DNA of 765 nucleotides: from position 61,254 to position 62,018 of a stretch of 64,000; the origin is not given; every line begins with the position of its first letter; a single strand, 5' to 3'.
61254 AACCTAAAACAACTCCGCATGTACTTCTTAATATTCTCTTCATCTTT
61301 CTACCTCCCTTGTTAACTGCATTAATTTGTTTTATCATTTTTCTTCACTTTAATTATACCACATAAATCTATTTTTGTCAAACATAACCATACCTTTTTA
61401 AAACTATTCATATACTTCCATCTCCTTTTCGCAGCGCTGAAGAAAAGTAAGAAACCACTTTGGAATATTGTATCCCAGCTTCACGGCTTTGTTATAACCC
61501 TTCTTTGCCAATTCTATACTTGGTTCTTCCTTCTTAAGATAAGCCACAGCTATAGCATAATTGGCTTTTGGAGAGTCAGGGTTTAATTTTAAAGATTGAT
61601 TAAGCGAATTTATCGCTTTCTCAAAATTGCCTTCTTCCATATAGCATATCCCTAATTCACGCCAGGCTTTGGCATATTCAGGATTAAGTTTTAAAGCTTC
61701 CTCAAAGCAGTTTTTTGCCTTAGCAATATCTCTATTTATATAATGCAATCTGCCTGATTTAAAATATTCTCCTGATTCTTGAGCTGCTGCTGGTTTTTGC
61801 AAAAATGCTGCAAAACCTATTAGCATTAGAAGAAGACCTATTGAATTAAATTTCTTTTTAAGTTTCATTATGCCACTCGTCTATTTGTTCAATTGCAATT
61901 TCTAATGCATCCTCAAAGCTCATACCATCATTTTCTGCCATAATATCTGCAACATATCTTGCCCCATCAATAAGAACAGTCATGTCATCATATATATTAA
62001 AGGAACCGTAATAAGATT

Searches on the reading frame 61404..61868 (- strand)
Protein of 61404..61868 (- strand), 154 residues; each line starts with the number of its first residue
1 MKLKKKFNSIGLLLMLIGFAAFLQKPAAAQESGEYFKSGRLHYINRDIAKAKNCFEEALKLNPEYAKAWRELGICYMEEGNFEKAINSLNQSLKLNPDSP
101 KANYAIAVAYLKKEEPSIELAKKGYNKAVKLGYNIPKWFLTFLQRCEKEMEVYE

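Call 61: list_cluster_members(proteins=[P0183, window:61404-61868:-, window:7908-8627:-])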
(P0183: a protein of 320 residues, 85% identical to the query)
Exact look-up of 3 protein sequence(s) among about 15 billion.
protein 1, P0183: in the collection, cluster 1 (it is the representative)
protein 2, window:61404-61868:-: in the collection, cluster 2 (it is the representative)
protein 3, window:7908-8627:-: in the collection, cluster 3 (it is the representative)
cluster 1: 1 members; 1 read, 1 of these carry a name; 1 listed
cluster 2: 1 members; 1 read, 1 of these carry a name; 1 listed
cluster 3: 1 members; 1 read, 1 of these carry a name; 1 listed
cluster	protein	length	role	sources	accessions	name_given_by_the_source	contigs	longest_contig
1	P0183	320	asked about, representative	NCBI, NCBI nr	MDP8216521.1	MAG: GTPase ObgE [Candidatus Kaelpia imicola] | GTPase ObgE [Candidatus Kaelpia imicola]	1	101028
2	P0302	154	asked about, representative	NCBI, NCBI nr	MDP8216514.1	MAG: tetratricopeptide repeat protein [Candidatus Kaelpia imicola] | tetratricopeptide repeat protein [Candidatus Kaelpia imicola]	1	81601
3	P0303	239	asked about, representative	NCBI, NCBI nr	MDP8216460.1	MAG: C4-type zinc ribbon domain-containing protein [Candidatus Kaelpia imicola] | C4-type zinc ribbon domain-containing protein [Candidatus Kaelpia imicola]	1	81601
